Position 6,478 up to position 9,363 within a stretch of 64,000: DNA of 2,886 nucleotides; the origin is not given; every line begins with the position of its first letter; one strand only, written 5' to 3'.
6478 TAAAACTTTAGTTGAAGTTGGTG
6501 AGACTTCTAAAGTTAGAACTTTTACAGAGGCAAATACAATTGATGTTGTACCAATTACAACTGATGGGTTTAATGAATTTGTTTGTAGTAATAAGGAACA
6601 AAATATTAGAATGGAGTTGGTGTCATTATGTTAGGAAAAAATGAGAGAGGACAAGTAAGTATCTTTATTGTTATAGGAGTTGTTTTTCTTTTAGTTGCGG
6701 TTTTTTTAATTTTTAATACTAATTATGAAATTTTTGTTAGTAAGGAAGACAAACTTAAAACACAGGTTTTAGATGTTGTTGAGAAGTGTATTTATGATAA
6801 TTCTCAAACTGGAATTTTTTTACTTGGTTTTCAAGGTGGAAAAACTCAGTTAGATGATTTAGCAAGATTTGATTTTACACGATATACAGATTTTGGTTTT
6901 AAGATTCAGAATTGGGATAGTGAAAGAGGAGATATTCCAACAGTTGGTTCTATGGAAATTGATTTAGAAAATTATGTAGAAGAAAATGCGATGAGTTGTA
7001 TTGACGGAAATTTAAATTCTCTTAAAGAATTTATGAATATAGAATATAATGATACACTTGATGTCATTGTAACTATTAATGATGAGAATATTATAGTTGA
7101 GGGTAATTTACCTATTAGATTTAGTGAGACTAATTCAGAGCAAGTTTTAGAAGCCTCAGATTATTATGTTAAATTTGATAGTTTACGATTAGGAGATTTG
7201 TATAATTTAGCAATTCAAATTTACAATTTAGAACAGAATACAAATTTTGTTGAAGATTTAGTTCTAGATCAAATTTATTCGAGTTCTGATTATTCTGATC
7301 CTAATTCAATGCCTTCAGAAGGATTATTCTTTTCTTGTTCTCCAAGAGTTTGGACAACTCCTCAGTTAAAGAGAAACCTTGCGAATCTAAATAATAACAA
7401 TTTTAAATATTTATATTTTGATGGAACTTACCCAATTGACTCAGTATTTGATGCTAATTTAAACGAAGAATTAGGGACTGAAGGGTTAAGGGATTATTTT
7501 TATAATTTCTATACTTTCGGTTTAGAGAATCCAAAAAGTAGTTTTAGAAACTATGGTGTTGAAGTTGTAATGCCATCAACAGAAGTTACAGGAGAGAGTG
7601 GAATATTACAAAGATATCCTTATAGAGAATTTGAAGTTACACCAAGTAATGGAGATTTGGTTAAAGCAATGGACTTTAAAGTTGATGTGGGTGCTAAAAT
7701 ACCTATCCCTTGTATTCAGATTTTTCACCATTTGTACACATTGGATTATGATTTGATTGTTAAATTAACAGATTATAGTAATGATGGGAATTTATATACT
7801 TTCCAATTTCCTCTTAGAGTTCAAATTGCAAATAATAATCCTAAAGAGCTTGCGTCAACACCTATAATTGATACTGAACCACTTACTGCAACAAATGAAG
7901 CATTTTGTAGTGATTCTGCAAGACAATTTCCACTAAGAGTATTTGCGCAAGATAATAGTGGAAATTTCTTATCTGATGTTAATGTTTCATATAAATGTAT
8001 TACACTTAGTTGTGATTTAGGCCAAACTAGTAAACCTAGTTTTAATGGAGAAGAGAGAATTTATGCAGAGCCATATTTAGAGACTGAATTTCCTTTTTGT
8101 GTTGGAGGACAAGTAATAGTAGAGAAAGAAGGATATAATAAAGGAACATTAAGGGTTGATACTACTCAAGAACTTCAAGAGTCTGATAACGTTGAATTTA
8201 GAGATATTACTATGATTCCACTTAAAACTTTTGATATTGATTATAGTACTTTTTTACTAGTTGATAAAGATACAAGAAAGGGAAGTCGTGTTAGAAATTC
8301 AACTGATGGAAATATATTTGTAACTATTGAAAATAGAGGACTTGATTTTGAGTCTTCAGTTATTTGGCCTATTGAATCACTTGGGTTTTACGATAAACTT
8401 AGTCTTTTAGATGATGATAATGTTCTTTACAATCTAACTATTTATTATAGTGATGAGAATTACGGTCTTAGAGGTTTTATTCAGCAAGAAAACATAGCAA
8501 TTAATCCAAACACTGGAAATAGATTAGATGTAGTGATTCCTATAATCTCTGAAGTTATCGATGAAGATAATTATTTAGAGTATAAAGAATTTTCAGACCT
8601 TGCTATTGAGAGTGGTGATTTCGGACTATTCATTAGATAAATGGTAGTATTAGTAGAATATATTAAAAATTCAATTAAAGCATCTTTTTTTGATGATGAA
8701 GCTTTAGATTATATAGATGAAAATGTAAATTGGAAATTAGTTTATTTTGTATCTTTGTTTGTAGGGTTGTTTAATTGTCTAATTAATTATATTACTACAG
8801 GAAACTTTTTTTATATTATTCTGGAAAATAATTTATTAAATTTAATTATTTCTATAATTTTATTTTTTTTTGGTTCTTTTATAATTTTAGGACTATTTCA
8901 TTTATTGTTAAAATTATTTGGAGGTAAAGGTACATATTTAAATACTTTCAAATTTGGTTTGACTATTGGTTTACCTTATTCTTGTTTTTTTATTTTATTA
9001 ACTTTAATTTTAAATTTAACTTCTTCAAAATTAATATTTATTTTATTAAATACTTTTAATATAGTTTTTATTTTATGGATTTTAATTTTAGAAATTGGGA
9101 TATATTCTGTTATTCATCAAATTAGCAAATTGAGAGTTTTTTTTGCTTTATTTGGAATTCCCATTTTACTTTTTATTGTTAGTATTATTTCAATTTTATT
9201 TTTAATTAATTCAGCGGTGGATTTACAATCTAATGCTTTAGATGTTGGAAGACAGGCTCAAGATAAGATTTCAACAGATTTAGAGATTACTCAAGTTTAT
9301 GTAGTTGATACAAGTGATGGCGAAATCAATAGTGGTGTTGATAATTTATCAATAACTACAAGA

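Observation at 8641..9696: Archaellin domain whose pilin-type N-terminus is replaced by a polytopic membrane domain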

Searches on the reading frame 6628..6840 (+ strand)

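Call 73: search_protein_families(library=pfam, proteins=[window:6628-6840:+], max_evalue=10)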
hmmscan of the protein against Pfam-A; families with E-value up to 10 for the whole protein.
seq(71 aa): 5 families
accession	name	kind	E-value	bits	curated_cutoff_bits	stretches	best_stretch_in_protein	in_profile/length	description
PF23958.1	DUF7287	-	0.0067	17.4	27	1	5-46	1-42/157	Family of unknown function (DUF7287)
PF11190.13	DUF2976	-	0.019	15.3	28.2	1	3-29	56-82/87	Protein of unknown function (DUF2976)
PF15122.11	TMEM206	-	0.04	13.5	27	1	11-65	14-64/296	TMEM206 protein family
PF09925.14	DUF2157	-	0.077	13.1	32.4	1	6-34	31-59/146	Predicted membrane protein (DUF2157)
PF17665.6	DUF5527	-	0.18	11.9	28.5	1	9-31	40-62/139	Family of unknown function (DUF5527)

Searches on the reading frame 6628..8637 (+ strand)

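Call 6: search_protein_families(library=pfam, proteins=[window:6628-8637:+], max_evalue=1)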
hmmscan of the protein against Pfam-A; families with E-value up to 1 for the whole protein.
window:6628-8637:+ (670 aa): 2 families
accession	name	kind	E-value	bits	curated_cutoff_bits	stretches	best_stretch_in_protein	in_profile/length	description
PF02369.22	Big_1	-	0.015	15.8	34.9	0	419-455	4-40/93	Bacterial Ig-like domain (group 1)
PF23958.1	DUF7287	-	0.2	12.6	27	1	5-44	1-40/157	Family of unknown function (DUF7287)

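Call 36: search_protein_families(library=ncbifam, proteins=[window:6628-8637:+], max_evalue=1)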
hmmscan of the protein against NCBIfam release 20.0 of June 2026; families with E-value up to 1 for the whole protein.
window:6628-8637:+ (670 aa): 0 families

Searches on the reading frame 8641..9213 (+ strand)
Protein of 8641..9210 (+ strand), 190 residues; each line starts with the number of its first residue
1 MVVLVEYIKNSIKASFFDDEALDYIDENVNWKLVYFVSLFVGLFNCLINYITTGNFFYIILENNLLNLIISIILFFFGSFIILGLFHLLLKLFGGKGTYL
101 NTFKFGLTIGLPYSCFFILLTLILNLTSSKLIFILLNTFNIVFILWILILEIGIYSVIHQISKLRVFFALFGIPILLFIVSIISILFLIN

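Call 6: search_protein_families(library=pfam, proteins=[window:8641-9210:+], max_evalue=1)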
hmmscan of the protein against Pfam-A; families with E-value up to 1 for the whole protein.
window:8641-9210:+ (190 aa): 1 family
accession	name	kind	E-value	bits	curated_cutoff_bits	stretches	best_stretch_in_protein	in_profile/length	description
PF04893.22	Yip1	-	1.3e-12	48.4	28.6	1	26-185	18-173/173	Yip1 domain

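Call 43: find_homologous_proteins(query=A3, max_evalue=0.001)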
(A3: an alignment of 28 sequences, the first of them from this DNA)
Query A3 (28 sequences) (191 aa, profile of the alignment): 5 proteins with E <= 0.001 among 8000 candidates.
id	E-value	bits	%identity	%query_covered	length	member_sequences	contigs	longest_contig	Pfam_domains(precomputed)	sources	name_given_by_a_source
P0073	2.6e-53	199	29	93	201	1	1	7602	PF04893.23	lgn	-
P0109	3.8e-48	182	27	94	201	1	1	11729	PF04893.23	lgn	-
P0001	3.8e-45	172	100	100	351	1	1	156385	PF04893.23,PF01917.22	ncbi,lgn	-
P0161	1.1e-6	47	31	49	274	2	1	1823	PF04893.23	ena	-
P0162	2.1e-4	39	32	64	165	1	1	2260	PF04893.23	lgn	-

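Call 59: find_related_loci(query=A5, collection=genome_contigs, flank=6000)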
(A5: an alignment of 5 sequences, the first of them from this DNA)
Query A5 (191 aa) in genome_contigs; peptide patterns used: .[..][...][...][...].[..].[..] (x = any residue, [..] = any of these).
57 stretches matched a pattern, but none encodes a relative of the query by tblastn (E <= 1e-3).

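Call 60: find_related_loci(query=A5, collection=metagenome_contigs, flank=6000)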
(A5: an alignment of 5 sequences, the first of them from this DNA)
Query A5 (191 aa) in metagenome_contigs; peptide patterns used: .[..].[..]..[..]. (x = any residue, [..] = any of these).
256 stretches matched a pattern; 1 encode a relative of the query (tblastn E <= 1e-3); 1 distinct loci.
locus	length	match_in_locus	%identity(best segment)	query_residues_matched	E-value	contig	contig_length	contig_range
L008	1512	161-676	39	4-170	2e-24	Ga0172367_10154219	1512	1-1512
